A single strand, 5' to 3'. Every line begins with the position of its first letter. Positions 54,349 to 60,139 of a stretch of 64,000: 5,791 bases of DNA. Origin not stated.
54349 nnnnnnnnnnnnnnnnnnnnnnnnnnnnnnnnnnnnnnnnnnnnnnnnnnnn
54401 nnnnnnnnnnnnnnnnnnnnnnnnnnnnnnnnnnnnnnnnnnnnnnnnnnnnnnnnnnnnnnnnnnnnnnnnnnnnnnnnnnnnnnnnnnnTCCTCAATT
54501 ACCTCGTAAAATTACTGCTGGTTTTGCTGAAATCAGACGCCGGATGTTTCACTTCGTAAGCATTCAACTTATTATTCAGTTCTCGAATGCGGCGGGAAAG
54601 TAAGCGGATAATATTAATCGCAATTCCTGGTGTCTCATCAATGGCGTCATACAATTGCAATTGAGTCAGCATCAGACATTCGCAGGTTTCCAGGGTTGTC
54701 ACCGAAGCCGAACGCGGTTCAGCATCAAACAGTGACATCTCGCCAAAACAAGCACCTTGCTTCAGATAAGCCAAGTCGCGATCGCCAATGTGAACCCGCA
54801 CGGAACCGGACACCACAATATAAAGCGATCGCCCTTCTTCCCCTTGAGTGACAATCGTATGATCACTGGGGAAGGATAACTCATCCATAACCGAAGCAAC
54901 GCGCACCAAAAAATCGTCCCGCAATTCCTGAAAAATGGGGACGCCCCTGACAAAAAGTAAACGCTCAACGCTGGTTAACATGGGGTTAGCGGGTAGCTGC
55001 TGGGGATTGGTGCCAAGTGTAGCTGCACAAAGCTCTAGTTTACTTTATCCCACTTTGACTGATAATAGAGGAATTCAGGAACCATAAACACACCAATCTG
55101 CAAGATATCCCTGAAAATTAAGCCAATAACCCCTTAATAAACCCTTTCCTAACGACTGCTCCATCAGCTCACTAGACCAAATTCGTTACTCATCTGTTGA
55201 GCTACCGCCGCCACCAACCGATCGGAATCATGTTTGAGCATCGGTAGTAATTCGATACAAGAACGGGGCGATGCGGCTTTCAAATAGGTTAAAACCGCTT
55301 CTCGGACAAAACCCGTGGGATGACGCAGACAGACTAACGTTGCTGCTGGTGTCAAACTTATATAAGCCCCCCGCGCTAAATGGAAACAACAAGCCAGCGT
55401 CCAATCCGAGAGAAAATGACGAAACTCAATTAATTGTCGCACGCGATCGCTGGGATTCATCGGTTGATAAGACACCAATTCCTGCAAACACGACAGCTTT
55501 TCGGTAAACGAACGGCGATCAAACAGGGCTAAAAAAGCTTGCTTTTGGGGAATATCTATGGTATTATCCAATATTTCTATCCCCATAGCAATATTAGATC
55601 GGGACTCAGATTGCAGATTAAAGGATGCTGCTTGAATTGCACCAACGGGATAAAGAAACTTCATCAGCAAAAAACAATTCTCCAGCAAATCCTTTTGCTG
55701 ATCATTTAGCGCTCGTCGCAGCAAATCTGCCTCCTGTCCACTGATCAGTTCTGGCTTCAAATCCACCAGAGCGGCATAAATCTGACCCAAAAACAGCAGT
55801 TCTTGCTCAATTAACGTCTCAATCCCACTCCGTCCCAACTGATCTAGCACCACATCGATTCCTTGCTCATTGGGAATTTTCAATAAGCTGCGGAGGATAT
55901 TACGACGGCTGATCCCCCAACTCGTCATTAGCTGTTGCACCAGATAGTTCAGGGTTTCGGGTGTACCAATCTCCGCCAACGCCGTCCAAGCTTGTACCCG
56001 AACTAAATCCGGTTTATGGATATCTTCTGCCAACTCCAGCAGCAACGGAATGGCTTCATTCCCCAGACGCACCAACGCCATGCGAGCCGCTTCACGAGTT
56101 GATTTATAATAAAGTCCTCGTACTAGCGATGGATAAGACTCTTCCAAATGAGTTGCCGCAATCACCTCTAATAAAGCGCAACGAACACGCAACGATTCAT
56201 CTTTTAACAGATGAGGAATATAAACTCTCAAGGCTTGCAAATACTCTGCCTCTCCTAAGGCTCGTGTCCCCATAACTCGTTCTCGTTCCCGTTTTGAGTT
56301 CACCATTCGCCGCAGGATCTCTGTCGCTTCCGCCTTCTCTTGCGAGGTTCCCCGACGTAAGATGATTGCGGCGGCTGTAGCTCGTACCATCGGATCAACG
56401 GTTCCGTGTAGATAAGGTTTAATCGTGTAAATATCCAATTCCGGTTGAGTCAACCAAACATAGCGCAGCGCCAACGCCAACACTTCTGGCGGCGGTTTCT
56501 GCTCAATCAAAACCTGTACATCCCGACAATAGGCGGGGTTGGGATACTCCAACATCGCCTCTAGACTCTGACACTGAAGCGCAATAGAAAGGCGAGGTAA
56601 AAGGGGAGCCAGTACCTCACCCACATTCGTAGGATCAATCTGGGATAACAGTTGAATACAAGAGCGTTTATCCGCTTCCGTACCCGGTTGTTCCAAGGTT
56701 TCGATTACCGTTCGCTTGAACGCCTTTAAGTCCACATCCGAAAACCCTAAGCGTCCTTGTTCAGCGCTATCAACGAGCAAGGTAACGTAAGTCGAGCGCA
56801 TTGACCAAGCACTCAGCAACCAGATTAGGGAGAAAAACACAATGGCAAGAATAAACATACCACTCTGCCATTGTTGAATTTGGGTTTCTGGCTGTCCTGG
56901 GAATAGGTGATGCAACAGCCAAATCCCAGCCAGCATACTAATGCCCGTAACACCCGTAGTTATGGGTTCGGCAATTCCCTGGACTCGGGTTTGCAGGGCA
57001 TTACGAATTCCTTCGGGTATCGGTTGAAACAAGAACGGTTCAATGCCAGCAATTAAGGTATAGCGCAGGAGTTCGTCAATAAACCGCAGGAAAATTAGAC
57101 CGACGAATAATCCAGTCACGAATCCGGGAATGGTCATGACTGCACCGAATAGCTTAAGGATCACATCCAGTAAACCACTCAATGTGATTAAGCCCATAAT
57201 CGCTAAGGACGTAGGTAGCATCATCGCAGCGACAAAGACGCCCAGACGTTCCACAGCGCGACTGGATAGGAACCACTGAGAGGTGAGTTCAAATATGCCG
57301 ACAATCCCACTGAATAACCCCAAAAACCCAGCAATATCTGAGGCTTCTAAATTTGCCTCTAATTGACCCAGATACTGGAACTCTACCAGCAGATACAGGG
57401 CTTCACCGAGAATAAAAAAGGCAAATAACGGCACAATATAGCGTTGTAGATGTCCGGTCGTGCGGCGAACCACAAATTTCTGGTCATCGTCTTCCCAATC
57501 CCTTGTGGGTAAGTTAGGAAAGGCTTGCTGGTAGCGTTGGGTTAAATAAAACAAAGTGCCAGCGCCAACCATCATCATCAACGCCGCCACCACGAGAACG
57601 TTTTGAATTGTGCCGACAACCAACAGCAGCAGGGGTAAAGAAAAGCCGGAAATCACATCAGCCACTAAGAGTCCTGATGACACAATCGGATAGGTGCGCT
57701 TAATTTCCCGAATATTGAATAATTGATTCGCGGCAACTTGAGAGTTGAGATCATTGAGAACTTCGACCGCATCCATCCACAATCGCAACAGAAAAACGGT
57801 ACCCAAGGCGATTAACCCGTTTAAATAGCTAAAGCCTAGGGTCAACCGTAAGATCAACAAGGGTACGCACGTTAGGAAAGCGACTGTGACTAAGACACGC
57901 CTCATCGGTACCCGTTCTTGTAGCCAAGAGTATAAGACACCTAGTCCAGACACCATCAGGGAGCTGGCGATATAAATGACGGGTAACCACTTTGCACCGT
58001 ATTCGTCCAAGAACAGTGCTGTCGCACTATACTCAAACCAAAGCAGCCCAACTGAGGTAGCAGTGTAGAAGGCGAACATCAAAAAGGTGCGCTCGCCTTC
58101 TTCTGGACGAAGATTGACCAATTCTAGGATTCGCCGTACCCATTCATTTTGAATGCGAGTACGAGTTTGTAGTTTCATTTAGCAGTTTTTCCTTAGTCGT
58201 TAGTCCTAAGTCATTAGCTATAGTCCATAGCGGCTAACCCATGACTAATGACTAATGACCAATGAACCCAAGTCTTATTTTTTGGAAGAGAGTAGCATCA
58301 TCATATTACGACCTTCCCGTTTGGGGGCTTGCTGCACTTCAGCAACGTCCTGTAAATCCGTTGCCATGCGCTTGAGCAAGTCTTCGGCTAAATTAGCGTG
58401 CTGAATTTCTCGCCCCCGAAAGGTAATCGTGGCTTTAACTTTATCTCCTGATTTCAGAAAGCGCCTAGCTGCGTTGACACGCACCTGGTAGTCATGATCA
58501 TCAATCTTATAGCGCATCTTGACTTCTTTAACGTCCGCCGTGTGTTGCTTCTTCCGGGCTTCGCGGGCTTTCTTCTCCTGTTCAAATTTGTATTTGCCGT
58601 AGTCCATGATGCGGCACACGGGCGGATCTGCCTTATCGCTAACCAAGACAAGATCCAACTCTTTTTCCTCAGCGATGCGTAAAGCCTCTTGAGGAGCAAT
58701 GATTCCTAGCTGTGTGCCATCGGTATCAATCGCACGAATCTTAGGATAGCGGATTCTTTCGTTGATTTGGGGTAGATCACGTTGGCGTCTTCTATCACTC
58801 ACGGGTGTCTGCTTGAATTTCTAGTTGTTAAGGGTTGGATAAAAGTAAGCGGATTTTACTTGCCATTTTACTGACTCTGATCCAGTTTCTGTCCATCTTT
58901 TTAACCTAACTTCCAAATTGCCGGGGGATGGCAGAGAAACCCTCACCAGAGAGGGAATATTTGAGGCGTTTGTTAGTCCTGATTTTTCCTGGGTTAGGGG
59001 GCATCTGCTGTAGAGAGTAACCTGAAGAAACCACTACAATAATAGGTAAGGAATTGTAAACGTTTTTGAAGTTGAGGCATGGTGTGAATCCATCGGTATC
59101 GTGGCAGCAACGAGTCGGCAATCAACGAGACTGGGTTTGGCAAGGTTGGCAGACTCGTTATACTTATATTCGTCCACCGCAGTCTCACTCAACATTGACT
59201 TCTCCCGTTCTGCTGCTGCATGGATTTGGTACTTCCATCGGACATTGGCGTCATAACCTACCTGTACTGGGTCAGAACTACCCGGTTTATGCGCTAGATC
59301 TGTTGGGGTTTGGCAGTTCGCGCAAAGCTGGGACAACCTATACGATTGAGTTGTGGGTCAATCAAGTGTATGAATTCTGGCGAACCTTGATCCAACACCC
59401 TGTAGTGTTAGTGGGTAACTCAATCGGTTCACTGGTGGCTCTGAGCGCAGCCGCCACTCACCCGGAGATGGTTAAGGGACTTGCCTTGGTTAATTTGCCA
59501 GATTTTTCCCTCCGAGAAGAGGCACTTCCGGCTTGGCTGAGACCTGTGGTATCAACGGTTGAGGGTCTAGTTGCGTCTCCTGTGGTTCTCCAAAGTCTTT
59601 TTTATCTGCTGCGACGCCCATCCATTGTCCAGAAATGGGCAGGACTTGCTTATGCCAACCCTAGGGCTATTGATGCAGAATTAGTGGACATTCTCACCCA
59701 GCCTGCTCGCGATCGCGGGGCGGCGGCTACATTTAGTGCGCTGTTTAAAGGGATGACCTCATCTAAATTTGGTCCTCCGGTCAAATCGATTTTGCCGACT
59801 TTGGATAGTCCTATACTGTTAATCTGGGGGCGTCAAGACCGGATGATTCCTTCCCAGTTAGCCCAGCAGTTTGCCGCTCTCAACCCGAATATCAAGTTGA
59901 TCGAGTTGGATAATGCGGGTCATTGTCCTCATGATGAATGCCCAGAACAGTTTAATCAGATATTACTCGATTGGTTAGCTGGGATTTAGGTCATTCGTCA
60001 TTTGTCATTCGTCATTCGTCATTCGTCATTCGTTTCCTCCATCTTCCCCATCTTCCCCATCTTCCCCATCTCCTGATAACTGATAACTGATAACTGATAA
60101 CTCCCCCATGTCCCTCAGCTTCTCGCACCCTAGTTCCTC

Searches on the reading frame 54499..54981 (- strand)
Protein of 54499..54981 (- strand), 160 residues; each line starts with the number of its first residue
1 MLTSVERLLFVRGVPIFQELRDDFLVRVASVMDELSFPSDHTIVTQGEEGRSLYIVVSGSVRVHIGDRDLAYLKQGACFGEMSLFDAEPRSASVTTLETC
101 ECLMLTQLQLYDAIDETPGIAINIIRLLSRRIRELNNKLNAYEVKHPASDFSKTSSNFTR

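Call 68: search_protein_families(library=pfam, proteins=[window:54499-54981:-], max_evalue=0.00001)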
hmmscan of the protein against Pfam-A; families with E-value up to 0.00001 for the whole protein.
window:54499-54981:- (160 aa): 1 family
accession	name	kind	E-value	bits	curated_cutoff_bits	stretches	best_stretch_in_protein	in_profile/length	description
PF00027.35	cNMP_binding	-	1.9e-20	73.1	27.5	1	35-115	2-87/89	Cyclic nucleotide-binding domain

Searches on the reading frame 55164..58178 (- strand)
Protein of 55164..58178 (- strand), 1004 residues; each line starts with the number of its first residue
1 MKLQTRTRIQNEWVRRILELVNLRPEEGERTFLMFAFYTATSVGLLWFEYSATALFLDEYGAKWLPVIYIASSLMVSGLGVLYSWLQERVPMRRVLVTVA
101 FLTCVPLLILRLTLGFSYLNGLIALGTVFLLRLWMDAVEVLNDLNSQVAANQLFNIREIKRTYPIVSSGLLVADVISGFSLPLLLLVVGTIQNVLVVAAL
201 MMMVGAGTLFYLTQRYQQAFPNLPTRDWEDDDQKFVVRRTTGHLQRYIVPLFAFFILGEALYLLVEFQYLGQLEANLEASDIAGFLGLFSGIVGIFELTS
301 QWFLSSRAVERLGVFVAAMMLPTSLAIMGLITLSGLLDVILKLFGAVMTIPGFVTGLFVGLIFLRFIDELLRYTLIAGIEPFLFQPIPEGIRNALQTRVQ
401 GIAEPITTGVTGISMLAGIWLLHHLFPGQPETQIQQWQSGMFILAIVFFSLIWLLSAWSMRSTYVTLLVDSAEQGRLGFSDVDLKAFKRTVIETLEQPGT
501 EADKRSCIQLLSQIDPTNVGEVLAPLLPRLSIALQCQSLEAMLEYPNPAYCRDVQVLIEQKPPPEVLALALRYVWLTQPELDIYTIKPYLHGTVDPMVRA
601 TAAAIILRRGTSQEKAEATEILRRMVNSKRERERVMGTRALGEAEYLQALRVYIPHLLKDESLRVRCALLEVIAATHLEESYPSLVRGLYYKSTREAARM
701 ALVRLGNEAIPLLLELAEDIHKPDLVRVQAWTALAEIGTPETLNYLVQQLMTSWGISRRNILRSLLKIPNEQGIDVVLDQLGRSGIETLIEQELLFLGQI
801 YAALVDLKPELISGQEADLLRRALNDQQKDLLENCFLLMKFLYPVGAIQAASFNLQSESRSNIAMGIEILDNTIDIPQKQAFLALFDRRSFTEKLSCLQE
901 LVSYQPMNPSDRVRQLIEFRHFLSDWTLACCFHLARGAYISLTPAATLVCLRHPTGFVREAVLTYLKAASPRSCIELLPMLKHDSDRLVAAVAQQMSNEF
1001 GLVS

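Call 68: search_protein_families(library=pfam, proteins=[window:55164-58178:-], max_evalue=0.00001)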
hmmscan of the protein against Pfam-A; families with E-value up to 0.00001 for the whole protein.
window:55164-58178:- (1004 aa): 1 family
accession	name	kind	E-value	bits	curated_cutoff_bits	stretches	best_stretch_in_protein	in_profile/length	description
PF13646.12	HEAT_2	-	2.3e-15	57.1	27.7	1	693-762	15-84/88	HEAT repeats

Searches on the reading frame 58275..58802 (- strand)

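Call 68: search_protein_families(library=pfam, proteins=[window:58275-58802:-], max_evalue=0.00001)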
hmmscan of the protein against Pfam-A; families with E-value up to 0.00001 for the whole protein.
window:58275-58802:- (175 aa): 2 families
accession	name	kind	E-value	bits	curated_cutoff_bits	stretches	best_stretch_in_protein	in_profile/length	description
PF00707.27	IF3_C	-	2e-35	121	34.8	1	90-174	2-86/86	Translation initiation factor IF-3, C-terminal domain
PF05198.21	IF3_N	-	2.1e-32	111.6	26.9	1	13-82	1-70/70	Translation initiation factor IF-3, N-terminal domain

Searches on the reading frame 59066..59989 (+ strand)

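Call 68: search_protein_families(library=pfam, proteins=[window:59066-59989:+], max_evalue=0.00001)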
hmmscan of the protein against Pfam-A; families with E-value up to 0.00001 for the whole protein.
window:59066-59989:+ (307 aa): 3 families
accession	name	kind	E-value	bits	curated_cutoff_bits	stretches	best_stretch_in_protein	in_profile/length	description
PF00561.26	Abhydrolase_1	-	1.5e-30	107.1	25.8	1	47-291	2-243/245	alpha/beta hydrolase fold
PF12697.13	Abhydrolase_6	-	1.3e-26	95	26.3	1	48-298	1-216/217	Alpha/beta hydrolase family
PF12146.15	Hydrolase_4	-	1e-15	58.2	27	1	48-291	7-237/239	Serine aminopeptidase, S33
